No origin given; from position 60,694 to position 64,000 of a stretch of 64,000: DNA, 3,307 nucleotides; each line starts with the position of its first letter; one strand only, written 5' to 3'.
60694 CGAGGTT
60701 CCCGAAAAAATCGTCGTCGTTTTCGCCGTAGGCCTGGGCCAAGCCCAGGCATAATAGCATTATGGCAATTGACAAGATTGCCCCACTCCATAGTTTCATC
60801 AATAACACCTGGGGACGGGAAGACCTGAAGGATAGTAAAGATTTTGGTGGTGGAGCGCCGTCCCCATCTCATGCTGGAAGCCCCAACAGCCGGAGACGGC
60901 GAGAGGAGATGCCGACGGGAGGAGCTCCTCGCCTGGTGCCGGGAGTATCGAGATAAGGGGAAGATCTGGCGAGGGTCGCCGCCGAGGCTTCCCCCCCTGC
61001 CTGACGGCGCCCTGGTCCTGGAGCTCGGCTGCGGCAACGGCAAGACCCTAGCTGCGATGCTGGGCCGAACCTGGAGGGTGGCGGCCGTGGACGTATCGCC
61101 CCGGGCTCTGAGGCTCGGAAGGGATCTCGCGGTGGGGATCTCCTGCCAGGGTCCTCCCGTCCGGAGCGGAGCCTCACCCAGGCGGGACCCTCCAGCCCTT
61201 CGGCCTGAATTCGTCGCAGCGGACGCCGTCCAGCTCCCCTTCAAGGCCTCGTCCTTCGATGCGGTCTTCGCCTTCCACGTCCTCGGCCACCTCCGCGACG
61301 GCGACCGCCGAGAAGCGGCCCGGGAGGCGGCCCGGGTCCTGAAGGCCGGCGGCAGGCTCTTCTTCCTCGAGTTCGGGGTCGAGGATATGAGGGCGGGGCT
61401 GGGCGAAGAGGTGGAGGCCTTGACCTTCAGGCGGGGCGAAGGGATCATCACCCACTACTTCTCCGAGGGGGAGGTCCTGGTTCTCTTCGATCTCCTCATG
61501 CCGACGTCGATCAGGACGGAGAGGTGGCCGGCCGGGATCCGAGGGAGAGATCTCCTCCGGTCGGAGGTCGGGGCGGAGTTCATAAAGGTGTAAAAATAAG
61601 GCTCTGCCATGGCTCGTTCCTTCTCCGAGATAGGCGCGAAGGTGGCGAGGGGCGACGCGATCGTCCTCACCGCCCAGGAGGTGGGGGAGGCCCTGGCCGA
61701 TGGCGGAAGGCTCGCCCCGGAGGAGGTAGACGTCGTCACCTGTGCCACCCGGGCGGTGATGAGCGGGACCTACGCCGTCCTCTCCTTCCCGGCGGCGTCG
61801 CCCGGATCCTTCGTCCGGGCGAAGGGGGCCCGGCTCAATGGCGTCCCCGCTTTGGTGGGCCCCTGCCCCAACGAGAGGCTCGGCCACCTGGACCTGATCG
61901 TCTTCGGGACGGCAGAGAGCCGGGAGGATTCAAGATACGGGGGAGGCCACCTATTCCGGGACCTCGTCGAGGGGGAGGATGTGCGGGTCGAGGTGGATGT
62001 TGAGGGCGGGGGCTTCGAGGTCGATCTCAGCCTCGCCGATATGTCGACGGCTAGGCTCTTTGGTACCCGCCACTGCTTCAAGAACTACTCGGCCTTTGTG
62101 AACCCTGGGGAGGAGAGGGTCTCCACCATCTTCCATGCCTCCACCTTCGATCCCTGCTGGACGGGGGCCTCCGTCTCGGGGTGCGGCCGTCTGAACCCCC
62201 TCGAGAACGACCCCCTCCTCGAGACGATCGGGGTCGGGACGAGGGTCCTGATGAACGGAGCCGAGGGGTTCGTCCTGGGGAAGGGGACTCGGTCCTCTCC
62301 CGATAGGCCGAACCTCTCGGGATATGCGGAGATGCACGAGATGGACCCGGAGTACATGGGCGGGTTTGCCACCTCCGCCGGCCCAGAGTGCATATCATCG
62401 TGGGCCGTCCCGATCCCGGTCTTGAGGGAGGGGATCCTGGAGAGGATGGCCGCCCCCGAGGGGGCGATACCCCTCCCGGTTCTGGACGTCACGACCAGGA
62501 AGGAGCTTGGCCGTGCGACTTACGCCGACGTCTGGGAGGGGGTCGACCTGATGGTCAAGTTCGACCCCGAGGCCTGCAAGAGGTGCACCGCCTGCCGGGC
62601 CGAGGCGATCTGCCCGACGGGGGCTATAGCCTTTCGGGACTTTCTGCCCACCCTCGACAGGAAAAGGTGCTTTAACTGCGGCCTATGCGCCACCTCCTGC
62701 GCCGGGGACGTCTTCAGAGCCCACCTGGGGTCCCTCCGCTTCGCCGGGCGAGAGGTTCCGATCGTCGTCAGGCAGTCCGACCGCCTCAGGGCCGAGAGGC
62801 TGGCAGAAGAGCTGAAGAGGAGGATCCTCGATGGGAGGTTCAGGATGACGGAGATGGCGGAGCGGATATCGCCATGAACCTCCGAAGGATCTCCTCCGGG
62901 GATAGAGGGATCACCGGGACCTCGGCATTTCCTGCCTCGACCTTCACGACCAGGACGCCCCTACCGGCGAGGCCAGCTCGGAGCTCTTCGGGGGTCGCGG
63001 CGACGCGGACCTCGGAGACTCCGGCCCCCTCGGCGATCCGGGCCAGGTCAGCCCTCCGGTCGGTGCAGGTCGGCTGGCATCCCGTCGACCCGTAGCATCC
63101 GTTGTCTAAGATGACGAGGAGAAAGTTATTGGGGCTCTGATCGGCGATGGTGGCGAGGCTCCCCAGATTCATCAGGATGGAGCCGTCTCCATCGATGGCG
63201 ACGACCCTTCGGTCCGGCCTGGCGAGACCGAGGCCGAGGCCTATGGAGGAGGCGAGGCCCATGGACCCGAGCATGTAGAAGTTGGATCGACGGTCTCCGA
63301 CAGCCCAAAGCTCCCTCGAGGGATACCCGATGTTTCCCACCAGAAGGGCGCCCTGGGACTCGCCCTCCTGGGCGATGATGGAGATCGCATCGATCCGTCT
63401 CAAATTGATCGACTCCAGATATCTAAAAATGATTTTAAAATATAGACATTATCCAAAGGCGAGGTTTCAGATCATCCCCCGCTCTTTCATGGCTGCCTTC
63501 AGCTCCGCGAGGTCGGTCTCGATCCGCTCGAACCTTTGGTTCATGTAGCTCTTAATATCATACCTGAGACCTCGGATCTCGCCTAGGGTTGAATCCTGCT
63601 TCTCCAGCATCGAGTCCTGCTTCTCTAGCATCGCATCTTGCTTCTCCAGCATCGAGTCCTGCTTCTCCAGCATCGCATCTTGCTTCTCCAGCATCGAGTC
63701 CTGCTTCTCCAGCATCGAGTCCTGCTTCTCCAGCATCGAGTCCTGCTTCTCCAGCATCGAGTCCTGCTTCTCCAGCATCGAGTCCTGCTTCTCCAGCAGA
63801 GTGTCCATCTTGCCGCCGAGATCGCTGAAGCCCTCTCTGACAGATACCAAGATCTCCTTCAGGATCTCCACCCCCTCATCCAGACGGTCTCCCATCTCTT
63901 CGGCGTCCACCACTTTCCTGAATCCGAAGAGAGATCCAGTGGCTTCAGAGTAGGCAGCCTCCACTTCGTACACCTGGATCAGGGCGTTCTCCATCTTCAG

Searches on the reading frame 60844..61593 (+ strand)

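Call 28: search_protein_families(library=pfam, proteins=[window:60844-61593:+], max_evalue=0.01)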
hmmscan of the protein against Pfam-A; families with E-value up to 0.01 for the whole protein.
window:60844-61593:+ (249 aa): 9 families
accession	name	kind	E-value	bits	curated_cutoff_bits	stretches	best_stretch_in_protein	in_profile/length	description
PF08241.18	Methyltransf_11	-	3.2e-20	73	21.2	1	59-174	1-95/95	Methyltransferase domain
PF13649.12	Methyltransf_25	-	5e-19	69.2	27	1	58-170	1-97/97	Methyltransferase domain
PF13489.12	Methyltransf_23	-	2.2e-14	53.9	27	1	45-210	12-149/164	Methyltransferase domain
PF08242.18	Methyltransf_12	-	5.3e-14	53.2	30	1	59-172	1-98/98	Methyltransferase domain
PF13847.12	Methyltransf_31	-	2.9e-09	37.2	27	1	122-178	57-113/145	Methyltransferase domain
PF01209.24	Ubie_methyltran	-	7.9e-09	35.6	20.1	1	41-178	34-155/233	ubiE/COQ5 methyltransferase family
PF05724.17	TPMT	-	0.00021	21.5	26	1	58-175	41-154/218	Thiopurine S-methyltransferase (TPMT)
PF05148.21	Methyltransf_8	-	0.00074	19.9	27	0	119-177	104-159/219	Hypothetical methyltransferase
PF08003.17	Methyltransf_9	-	0.0095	15.4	23.8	0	35-89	98-149/315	Protein of unknown function (DUF1698)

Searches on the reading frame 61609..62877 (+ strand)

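Call 28: search_protein_families(library=pfam, proteins=[window:61609-62877:+], max_evalue=0.01)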
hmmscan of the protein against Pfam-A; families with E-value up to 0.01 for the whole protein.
window:61609-62877:+ (422 aa): 9 families
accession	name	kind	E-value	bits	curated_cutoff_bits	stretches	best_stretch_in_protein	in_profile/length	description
PF01837.22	HcyBio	-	2.1e-99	333.2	26.2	1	17-413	1-349/349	Homocysteine biosynthesis enzyme, sulfur-incorporation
PF12837.12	Fer4_6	-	2.5e-05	24.4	25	1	316-340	2-24/24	4Fe-4S binding domain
PF12797.12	Fer4_2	-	2.8e-05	24.2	24.5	0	347-364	3-20/22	4Fe-4S binding domain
PF13183.11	Fer4_8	-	0.00019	22.4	27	0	352-381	3-30/68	4Fe-4S dicluster domain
PF00037.32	Fer4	-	0.00037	20.6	21.1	0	348-364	2-18/24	4Fe-4S binding domain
PF13237.11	Fer4_10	-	0.00066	20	25.5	0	316-364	2-52/53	4Fe-4S dicluster domain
PF12838.12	Fer4_7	-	0.0011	19.8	27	0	323-365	2-49/52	4Fe-4S dicluster domain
PF14697.11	Fer4_21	-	0.0043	17.6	35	0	349-365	3-19/59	4Fe-4S dicluster domain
PF13187.11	Fer4_9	-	0.01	16.3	27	0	322-366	1-49/52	4Fe-4S dicluster domain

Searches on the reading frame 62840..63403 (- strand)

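Call 28: search_protein_families(library=pfam, proteins=[window:62840-63403:-], max_evalue=0.01)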
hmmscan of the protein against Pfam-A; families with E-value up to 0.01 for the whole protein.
window:62840-63403:- (187 aa): 1 family
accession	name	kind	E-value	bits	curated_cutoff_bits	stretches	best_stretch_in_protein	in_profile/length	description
PF02775.26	TPP_enzyme_C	-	2.8e-19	69.8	21.9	1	43-145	25-137/151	Thiamine pyrophosphate enzyme, C-terminal TPP binding domain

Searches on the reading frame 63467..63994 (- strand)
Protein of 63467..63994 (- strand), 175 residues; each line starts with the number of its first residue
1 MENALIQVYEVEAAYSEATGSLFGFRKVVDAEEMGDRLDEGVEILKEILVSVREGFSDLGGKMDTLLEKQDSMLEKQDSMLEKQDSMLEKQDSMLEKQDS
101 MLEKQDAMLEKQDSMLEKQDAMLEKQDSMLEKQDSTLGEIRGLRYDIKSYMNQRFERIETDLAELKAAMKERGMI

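Call 28: search_protein_families(library=pfam, proteins=[window:63467-63994:-], max_evalue=0.01)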
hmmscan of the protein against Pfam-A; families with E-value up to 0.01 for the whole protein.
window:63467-63994:- (175 aa): 3 families
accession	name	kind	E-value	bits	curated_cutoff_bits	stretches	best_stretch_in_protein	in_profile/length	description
PF12072.13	RNase_Y_N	-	2.2e-05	24.4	32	1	43-146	49-149/201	RNase Y N-terminal region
PF18822.6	CdvA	-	0.0021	18.5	30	1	114-170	8-64/123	CdvA-like coiled-coil domain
PF08066.17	PMC2NT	-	0.0077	17.2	23.3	0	78-142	27-91/91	PMC2NT (NUC016) domain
